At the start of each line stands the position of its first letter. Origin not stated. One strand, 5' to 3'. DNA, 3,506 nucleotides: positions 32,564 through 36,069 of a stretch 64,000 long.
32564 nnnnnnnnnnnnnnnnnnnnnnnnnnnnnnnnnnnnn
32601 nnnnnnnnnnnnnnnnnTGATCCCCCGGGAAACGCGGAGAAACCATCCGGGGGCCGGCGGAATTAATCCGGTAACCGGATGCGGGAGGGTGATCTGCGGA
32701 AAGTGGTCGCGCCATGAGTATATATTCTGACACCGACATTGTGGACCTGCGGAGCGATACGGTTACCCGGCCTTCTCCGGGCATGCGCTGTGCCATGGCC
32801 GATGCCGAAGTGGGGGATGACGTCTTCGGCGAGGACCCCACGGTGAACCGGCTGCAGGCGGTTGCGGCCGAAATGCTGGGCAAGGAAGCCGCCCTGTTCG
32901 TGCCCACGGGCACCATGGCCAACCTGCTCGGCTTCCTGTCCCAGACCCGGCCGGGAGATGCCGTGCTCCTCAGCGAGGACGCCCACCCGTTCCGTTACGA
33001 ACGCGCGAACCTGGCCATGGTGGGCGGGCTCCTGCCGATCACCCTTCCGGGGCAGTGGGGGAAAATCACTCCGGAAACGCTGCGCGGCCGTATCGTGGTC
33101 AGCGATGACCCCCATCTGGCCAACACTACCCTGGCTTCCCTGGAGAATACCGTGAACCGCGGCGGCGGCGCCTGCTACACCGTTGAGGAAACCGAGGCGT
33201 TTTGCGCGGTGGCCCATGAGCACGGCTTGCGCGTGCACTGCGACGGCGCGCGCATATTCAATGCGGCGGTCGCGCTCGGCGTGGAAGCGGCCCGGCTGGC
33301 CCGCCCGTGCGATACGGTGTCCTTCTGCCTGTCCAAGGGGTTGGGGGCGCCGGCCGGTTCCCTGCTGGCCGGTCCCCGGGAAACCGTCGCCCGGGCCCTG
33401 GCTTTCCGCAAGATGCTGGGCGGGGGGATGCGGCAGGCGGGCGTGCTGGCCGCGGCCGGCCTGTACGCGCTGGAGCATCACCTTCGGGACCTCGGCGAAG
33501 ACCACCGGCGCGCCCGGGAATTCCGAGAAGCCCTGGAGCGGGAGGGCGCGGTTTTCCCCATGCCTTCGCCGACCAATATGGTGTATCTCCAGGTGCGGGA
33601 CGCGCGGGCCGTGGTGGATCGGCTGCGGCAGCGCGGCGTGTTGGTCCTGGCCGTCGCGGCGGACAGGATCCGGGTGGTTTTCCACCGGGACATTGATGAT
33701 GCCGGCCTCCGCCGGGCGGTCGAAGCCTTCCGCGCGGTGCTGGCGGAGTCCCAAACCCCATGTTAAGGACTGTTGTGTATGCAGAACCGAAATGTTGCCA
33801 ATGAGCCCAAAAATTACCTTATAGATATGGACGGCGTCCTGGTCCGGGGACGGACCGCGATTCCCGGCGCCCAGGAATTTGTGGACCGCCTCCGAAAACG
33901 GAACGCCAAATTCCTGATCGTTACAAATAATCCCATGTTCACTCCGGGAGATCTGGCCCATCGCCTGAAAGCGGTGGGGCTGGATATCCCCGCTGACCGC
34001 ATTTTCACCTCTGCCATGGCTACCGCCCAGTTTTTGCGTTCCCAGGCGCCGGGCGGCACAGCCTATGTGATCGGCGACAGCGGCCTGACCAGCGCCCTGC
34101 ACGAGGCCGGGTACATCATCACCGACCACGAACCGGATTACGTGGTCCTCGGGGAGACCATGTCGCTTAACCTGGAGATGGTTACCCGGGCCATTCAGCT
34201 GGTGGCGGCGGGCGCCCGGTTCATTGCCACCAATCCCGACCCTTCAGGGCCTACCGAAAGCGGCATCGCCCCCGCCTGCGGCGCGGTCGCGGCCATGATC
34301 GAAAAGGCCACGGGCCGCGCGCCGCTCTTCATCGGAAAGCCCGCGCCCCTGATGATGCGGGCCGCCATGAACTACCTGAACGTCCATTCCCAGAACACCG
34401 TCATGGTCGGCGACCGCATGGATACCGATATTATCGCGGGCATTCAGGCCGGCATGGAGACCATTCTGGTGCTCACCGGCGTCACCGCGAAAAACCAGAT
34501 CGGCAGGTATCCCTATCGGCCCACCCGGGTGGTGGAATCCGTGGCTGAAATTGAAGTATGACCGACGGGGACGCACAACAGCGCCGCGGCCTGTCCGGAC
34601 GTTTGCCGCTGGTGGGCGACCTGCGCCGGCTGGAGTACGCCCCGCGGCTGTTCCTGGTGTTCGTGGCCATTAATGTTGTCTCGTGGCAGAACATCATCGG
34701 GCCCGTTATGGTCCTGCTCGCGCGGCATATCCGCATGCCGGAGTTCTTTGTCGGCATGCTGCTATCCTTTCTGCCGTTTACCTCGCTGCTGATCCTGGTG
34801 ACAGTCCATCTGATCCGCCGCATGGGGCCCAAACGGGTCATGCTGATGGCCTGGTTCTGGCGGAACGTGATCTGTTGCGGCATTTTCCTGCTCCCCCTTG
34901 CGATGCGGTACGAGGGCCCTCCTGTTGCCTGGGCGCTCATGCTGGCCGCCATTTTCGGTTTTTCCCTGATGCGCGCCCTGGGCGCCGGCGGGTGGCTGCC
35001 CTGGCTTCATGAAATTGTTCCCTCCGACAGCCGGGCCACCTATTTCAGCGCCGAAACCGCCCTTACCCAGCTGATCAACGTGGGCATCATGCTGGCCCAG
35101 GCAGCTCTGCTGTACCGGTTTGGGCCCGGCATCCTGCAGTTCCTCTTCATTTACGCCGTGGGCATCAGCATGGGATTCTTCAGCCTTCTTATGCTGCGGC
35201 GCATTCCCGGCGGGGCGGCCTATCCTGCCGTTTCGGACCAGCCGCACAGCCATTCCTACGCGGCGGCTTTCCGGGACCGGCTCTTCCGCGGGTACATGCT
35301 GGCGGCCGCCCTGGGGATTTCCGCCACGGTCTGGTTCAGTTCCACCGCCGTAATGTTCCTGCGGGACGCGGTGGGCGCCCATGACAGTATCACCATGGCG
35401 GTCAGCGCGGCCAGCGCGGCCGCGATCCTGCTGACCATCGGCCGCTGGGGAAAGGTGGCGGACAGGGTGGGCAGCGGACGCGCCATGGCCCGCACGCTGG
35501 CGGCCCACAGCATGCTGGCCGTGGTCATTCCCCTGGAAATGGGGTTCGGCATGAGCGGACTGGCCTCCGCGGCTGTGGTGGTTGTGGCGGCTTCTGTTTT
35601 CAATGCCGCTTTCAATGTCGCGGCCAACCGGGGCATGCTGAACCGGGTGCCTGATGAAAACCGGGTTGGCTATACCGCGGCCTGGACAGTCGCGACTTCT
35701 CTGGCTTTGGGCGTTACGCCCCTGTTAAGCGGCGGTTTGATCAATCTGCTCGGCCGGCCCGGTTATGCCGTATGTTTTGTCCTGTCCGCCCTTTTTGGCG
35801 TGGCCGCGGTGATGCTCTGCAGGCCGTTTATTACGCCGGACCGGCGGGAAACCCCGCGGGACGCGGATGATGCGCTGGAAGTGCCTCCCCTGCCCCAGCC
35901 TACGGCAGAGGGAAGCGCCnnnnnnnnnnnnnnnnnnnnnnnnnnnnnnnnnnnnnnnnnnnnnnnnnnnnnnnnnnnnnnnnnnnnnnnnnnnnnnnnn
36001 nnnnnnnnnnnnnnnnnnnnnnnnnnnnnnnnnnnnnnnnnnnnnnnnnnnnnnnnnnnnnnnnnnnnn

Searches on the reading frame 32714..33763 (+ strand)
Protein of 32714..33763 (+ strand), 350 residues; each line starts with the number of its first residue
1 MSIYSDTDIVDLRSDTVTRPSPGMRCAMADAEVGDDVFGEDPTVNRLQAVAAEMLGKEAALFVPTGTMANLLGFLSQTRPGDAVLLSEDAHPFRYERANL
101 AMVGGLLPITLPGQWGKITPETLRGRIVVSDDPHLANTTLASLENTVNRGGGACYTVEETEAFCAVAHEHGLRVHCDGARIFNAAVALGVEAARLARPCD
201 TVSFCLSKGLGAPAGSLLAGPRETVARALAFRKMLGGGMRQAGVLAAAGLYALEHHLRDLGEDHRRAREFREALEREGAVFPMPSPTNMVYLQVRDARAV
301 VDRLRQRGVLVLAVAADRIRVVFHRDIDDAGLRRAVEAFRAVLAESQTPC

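Call 47: search_protein_families(library=pfam, proteins=[window:32714-33763:+], max_evalue=0.001)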
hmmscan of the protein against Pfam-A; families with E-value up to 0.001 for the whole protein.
window:32714-33763:+ (350 aa): 2 families
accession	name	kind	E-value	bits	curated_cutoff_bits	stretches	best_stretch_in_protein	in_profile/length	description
PF01212.27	Beta_elim_lyase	-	5.5e-95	318.4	27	1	11-296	1-287/288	Beta-eliminating lyase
PF00155.27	Aminotran_1_2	-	3.1e-07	30.3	19.7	1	51-339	51-361/361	Aminotransferase class I and II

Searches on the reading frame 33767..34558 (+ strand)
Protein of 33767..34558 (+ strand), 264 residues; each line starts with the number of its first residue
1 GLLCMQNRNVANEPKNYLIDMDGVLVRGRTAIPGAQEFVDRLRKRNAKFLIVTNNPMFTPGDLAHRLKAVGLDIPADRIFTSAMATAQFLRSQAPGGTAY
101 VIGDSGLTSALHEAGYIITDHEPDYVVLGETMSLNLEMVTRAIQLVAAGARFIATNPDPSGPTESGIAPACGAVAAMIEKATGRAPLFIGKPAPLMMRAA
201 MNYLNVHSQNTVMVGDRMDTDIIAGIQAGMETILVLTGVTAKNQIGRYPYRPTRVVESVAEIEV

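Call 47: search_protein_families(library=pfam, proteins=[window:33767-34558:+], max_evalue=0.001)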
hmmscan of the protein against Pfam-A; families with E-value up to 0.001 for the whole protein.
window:33767-34558:+ (264 aa): 4 families
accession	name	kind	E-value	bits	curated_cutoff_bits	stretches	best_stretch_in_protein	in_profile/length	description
PF13344.12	Hydrolase_6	-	7.8e-30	103.3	27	1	18-116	2-100/101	Haloacid dehalogenase-like hydrolase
PF13242.12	Hydrolase_like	-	8.7e-28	96.5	22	1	189-261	2-74/75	HAD-hyrolase-like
PF00702.32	Hydrolase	-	2.5e-18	67.6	26.4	1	16-229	3-191/191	haloacid dehalogenase-like hydrolase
PF13419.12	HAD_2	-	3.4e-11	44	23.8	1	177-235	121-178/178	Haloacid dehalogenase-like hydrolase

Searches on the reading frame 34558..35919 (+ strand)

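Call 47: search_protein_families(library=pfam, proteins=[window:34558-35919:+], max_evalue=0.001)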
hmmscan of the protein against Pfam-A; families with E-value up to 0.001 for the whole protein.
window:34558-35919:+ (454 aa): 1 family
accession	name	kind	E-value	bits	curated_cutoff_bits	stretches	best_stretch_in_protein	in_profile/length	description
PF07690.21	MFS_1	-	1.1e-15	57.9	33.4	2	333-437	83-186/347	Major Facilitator Superfamily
